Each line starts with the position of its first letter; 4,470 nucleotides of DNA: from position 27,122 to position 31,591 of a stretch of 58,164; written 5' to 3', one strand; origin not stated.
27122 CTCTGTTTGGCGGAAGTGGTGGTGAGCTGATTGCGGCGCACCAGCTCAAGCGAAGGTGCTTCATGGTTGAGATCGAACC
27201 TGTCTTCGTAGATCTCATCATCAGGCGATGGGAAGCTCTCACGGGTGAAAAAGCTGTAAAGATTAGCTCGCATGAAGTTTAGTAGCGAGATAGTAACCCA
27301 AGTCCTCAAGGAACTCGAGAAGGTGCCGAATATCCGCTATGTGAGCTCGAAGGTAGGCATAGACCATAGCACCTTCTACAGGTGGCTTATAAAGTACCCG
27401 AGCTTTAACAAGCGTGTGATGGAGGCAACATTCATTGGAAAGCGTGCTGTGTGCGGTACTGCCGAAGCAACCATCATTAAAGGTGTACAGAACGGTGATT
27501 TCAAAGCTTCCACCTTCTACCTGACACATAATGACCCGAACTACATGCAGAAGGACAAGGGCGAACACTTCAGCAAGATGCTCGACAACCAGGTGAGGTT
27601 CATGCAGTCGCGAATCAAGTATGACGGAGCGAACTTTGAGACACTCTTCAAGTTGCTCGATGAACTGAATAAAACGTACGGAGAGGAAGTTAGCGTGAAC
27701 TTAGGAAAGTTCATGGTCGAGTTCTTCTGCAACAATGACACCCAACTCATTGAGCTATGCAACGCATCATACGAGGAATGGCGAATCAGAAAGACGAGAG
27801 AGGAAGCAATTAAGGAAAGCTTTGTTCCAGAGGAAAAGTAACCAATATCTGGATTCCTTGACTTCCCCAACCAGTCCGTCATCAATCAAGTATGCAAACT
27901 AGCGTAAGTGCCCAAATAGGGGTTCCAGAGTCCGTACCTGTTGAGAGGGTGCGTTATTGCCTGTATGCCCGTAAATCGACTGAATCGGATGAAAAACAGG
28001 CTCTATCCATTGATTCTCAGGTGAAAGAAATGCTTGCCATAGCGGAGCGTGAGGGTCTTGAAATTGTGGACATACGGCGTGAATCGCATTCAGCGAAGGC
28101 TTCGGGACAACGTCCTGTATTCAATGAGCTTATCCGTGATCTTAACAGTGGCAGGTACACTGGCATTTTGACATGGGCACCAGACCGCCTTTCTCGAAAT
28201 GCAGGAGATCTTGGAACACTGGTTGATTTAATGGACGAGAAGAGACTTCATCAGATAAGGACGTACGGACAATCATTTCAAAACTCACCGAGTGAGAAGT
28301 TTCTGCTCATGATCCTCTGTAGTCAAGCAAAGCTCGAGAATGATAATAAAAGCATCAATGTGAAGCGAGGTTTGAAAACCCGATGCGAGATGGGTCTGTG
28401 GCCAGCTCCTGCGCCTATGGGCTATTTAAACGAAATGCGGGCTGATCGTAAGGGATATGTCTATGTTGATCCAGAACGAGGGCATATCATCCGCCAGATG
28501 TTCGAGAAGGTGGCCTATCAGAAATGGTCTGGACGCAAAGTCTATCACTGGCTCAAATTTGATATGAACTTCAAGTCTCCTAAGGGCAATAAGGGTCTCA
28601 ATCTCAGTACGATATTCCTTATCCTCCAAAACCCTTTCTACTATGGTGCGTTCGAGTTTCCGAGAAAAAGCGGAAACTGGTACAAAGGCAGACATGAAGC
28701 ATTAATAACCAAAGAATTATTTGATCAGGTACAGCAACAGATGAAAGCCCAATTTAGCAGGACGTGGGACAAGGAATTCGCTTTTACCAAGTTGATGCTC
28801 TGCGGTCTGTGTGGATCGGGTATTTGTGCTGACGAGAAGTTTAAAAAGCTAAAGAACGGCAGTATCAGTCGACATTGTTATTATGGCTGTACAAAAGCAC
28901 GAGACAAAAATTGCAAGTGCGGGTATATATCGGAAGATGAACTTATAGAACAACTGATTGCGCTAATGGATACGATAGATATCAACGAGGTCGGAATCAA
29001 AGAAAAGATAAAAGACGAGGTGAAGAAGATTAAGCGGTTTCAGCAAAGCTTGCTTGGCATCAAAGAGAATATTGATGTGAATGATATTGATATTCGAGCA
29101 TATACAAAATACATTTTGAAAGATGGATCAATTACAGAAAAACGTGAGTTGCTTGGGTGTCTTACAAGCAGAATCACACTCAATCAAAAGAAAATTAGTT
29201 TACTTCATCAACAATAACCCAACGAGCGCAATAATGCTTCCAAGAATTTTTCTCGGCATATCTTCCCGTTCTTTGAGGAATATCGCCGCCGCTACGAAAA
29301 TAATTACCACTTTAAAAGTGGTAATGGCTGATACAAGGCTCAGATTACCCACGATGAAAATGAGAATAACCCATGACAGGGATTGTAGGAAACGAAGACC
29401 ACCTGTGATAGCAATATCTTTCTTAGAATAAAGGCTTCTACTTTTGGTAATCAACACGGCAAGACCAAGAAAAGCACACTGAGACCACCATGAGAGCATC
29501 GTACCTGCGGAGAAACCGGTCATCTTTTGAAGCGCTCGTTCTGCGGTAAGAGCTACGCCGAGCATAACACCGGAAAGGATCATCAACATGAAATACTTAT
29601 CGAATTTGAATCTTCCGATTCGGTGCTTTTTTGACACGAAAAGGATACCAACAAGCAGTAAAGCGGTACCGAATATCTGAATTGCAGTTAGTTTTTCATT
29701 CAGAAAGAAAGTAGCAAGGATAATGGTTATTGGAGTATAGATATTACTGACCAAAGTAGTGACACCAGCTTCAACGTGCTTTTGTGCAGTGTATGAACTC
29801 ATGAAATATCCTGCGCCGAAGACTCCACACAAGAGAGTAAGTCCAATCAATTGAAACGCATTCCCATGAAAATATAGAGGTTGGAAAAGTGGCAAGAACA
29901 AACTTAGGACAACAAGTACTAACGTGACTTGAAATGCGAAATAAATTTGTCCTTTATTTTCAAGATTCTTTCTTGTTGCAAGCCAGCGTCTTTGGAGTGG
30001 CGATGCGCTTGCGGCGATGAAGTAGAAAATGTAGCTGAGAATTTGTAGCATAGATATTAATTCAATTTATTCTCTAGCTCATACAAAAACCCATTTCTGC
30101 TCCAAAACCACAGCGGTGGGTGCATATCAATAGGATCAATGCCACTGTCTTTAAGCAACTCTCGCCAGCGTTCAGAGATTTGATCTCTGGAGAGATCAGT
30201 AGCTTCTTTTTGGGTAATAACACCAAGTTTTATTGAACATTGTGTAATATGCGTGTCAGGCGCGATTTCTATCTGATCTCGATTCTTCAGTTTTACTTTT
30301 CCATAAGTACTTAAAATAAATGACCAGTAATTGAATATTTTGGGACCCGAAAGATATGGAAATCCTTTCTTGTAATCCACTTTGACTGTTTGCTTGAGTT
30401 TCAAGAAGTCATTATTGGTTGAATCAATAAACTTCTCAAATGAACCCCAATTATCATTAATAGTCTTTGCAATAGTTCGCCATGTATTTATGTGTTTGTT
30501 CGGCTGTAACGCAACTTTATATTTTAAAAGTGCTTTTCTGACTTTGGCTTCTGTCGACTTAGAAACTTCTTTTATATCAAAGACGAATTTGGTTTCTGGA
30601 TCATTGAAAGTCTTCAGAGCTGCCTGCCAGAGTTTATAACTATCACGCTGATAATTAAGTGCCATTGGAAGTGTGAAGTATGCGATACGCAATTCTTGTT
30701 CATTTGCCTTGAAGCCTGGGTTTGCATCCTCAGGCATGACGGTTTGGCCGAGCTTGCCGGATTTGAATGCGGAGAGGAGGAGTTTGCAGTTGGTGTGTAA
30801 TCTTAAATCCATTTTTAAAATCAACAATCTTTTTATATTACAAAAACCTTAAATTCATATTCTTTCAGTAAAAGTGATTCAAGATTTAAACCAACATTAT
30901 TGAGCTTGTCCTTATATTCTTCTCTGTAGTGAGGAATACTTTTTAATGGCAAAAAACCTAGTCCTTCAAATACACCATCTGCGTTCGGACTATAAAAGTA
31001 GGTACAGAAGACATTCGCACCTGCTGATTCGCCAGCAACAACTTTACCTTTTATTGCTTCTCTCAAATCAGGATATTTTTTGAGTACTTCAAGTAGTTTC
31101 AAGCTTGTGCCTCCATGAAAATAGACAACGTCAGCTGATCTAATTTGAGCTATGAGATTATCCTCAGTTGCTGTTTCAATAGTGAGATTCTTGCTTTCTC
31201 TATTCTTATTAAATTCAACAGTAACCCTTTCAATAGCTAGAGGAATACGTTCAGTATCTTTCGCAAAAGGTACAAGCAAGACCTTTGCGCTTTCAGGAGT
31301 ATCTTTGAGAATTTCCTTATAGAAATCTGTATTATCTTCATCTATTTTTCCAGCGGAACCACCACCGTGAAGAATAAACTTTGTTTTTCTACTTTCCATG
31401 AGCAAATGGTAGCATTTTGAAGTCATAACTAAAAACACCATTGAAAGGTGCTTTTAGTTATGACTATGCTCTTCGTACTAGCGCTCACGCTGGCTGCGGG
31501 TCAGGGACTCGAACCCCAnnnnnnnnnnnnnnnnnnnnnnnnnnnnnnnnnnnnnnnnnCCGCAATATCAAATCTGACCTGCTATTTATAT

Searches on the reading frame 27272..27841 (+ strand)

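Call 60: search_protein_families(library=pfam, proteins=[window:27272-27841:+], max_evalue=0.001)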
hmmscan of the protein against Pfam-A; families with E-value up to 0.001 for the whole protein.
window:27272-27841:+ (189 aa): 1 family
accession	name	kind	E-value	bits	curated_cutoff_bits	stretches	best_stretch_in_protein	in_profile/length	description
PF20901.3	Sf6_terminase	-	0.00044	20.7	27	1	3-141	1-104/106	Bacteriophage Sf6, terminase small subunit-like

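Call 75: search_protein_families(library=phrogs, proteins=[window:27272-27841:+], max_evalue=0.001)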
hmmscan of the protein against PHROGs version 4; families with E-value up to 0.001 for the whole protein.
window:27272-27841:+ (189 aa): 1 family
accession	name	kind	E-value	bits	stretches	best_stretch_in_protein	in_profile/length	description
phrog_24579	-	head and packaging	9.2e-05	23.5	1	10-97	23-109/126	terminase small subunit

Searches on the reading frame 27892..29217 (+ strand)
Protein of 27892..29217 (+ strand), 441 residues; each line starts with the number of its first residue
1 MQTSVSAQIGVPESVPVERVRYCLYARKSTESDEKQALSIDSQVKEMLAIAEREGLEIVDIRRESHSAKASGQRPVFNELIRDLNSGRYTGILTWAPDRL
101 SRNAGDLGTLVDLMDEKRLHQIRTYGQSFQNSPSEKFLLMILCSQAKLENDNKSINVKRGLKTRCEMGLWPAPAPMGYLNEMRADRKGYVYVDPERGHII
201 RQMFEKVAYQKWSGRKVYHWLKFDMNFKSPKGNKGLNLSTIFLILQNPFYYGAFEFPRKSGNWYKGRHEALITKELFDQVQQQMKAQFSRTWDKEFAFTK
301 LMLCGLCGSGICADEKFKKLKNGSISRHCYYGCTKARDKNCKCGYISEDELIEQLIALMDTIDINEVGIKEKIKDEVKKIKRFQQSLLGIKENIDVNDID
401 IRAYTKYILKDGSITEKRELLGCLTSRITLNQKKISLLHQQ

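Call 60: search_protein_families(library=pfam, proteins=[window:27892-29217:+], max_evalue=0.001)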
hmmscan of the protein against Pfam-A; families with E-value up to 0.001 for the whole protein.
window:27892-29217:+ (441 aa): 3 families
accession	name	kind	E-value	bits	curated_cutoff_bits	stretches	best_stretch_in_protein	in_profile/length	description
PF00239.26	Resolvase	-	1.7e-19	70.8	23.3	1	24-168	3-143/145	Resolvase, N terminal domain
PF07508.19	Recombinase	-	2e-14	54.1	21.1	1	194-285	1-100/102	Recombinase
PF13408.12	Zn_ribbon_recom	-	1.3e-05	25.9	25.3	1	298-357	2-55/58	Recombinase zinc beta ribbon domain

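Call 75: search_protein_families(library=phrogs, proteins=[window:27892-29217:+], max_evalue=0.001)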
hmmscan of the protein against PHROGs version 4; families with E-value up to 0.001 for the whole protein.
window:27892-29217:+ (441 aa): 2 families
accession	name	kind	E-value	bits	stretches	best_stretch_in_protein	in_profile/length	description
phrog_95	-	integration and excision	8.5e-63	213.9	1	17-407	85-490/651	integrase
phrog_125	-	DNA, RNA and nucleotide metabolism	3.5e-19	70.3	1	16-283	16-247/254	DNA invertase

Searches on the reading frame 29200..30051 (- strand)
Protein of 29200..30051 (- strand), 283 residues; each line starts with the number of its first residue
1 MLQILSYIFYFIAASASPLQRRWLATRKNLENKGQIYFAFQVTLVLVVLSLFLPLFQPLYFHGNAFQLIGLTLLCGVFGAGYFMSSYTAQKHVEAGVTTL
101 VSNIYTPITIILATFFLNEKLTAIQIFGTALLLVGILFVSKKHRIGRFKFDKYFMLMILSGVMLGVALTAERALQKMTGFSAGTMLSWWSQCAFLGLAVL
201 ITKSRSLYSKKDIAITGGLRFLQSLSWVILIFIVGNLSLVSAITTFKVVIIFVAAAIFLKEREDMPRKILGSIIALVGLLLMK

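Call 60: search_protein_families(library=pfam, proteins=[window:29200-30051:-], max_evalue=0.001)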
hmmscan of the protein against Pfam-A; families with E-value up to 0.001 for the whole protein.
window:29200-30051:- (283 aa): 1 family
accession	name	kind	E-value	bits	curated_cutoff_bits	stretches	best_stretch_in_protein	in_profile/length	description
PF00892.27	EamA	-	7e-13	49.5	28.2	1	30-140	25-134/135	EamA-like transporter family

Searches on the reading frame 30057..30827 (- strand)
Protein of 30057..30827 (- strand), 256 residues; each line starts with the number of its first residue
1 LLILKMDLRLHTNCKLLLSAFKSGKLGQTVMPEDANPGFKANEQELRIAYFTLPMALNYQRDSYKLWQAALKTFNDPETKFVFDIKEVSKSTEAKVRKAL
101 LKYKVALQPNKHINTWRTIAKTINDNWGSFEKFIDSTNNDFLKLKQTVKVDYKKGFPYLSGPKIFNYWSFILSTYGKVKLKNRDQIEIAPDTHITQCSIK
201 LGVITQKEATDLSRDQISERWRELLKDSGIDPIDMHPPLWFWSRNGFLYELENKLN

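Call 60: search_protein_families(library=pfam, proteins=[window:30057-30827:-], max_evalue=0.001)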
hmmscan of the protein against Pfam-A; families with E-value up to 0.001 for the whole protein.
window:30057-30827:- (256 aa): 1 family
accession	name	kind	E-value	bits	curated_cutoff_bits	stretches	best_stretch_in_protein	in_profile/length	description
PF09171.15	AGOG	-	0.0009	19.1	26.1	0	163-245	148-232/248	N-glycosylase/DNA lyase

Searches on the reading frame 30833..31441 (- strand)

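Call 60: search_protein_families(library=pfam, proteins=[window:30833-31441:-], max_evalue=0.001)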
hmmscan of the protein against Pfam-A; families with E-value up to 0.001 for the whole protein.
window:30833-31441:- (202 aa): 1 family
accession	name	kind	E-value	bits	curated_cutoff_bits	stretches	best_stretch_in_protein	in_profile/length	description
PF03575.23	Peptidase_S51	-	7.7e-19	68.6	23.9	1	28-174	6-169/206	Peptidase family S51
